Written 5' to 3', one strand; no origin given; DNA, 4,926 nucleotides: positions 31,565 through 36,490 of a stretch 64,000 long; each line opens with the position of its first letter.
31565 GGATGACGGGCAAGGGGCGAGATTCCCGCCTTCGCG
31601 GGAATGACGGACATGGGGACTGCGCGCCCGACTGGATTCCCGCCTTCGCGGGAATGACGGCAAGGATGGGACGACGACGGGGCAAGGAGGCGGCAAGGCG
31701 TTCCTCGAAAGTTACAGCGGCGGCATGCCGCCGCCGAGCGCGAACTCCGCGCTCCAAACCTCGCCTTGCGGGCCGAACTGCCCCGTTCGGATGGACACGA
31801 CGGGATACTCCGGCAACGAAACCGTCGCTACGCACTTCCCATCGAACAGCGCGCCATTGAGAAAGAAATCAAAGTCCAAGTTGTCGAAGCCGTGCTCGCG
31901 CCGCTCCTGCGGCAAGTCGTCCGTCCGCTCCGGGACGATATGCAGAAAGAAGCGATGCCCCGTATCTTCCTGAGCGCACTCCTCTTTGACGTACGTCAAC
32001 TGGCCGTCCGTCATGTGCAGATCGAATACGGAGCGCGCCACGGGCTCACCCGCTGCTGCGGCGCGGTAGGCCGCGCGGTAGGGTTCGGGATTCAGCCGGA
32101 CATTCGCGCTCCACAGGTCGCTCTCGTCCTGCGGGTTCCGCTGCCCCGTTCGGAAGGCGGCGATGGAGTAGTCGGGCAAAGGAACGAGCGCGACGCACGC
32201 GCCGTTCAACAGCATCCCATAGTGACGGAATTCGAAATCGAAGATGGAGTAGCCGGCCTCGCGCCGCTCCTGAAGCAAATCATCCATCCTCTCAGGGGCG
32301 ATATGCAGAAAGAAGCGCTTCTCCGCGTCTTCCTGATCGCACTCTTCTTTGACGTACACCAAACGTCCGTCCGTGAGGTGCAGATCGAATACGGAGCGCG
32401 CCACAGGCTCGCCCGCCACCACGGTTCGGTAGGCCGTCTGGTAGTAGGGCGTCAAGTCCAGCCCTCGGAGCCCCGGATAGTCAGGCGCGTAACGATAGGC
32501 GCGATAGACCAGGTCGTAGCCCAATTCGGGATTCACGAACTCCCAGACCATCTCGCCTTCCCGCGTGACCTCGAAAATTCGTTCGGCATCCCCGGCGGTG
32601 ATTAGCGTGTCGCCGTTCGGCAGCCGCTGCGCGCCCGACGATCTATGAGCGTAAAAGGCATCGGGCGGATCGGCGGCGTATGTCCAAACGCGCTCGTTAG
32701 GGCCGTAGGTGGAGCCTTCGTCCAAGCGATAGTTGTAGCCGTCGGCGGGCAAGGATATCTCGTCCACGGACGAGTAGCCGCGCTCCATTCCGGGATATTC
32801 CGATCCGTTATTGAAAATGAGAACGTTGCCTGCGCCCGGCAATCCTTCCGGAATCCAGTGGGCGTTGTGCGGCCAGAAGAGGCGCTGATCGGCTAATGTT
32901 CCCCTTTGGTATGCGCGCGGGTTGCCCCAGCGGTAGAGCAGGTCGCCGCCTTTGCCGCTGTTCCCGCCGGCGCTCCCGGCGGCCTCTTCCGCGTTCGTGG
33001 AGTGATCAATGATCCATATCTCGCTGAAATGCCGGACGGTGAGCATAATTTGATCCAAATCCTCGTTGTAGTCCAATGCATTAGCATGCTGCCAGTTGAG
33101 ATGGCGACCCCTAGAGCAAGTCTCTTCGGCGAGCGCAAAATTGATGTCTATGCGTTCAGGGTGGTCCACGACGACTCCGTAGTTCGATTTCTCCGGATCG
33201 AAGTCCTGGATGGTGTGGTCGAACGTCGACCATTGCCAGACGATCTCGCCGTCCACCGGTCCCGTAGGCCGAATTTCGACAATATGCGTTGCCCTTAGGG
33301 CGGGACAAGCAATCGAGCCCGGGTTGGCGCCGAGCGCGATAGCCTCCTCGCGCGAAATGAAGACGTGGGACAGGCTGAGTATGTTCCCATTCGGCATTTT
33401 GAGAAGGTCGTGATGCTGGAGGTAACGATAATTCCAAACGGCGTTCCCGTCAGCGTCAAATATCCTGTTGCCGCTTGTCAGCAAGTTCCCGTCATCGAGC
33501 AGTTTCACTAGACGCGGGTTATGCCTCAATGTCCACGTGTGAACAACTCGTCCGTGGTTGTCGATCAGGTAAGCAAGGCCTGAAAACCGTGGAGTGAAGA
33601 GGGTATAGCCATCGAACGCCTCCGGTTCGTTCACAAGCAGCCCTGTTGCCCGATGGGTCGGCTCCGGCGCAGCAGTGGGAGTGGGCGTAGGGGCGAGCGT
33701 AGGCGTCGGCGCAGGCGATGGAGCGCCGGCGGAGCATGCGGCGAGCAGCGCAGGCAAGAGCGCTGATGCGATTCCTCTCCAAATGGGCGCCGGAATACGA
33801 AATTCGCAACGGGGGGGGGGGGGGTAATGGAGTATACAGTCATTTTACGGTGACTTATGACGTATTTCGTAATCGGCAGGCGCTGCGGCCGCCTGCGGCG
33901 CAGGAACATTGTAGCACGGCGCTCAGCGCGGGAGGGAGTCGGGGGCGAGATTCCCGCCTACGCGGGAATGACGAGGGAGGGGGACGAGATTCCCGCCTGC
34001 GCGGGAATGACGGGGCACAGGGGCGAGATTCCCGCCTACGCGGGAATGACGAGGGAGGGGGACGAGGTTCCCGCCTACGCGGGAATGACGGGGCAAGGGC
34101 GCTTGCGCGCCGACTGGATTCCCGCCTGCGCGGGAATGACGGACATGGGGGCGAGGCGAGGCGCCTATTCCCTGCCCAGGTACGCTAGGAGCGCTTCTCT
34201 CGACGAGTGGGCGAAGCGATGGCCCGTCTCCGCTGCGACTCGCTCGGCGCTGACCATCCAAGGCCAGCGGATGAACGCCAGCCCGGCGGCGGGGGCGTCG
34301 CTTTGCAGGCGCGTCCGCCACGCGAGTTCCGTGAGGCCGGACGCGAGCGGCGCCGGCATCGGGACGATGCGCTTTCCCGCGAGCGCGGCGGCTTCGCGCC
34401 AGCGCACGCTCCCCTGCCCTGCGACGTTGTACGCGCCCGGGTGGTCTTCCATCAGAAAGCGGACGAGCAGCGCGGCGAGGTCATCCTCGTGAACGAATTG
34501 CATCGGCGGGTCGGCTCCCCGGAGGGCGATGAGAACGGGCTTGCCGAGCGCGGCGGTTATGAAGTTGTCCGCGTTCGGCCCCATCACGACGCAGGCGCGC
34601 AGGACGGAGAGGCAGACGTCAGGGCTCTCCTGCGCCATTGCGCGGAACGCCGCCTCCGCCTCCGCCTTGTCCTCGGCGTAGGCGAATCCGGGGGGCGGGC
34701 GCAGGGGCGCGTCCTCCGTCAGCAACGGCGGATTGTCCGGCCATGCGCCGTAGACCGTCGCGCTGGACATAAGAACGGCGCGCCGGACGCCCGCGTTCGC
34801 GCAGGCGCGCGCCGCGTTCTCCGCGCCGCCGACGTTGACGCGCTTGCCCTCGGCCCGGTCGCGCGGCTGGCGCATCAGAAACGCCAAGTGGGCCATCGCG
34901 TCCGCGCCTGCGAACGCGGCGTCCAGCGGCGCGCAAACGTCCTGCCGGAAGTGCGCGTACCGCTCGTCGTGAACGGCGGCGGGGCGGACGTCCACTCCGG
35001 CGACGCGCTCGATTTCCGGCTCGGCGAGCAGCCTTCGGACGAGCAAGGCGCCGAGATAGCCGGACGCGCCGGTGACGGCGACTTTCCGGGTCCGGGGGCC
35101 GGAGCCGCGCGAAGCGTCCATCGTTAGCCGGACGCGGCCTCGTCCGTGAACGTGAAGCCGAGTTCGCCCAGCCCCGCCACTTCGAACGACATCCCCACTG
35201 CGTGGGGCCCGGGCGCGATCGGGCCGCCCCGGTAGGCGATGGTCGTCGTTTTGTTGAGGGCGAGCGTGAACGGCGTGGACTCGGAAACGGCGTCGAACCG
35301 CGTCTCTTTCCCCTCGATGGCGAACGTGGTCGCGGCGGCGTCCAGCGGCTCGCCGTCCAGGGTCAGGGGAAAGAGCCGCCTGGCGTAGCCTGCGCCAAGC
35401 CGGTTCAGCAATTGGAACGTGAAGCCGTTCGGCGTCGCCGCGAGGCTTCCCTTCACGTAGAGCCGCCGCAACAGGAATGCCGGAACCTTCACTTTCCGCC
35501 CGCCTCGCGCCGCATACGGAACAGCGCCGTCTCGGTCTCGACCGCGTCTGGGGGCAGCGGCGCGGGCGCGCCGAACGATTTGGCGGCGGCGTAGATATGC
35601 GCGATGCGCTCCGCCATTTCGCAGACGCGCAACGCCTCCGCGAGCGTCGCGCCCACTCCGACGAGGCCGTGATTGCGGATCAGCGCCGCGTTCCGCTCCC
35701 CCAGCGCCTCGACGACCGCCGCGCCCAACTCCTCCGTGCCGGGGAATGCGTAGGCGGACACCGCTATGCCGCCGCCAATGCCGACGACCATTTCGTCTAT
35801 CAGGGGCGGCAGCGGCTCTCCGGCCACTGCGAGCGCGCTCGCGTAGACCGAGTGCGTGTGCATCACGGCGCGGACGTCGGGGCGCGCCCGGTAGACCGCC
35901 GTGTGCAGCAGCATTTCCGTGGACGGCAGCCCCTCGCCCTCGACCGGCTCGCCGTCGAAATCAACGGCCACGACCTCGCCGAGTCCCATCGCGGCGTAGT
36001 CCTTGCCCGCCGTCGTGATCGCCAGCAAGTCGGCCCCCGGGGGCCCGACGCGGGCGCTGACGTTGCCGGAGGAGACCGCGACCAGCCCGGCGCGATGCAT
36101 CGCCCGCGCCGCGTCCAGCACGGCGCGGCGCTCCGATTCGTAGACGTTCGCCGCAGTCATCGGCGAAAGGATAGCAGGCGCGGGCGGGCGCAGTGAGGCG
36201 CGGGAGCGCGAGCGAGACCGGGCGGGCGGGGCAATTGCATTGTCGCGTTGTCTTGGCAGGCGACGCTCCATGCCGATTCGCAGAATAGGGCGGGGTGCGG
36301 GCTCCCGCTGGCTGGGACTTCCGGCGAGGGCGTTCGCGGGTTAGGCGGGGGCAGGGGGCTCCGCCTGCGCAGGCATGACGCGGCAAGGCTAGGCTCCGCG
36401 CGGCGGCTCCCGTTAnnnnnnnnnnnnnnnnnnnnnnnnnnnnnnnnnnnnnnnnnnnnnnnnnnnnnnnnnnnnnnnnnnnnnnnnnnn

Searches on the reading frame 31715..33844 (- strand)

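Call 27: search_protein_families(library=pfam, proteins=[window:31715-33844:-], max_evalue=0.00001)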
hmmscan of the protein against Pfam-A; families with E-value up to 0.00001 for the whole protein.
window:31715-33844:- (710 aa): 1 family
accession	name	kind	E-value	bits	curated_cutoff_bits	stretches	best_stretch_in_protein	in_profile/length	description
PF05935.17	Arylsulfotrans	-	3e-18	66.4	24.2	1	87-421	26-335/374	Arylsulfotransferase (ASST)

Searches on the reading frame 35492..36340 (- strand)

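Call 27: search_protein_families(library=pfam, proteins=[window:35492-36340:-], max_evalue=0.00001)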
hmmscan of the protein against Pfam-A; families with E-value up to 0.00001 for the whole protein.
window:35492-36340:- (283 aa): 1 family
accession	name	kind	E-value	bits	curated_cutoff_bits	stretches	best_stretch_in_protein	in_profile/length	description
PF00596.27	Aldolase_II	-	4.1e-50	170.7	22.2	1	73-250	2-182/183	Class II Aldolase and Adducin N-terminal domain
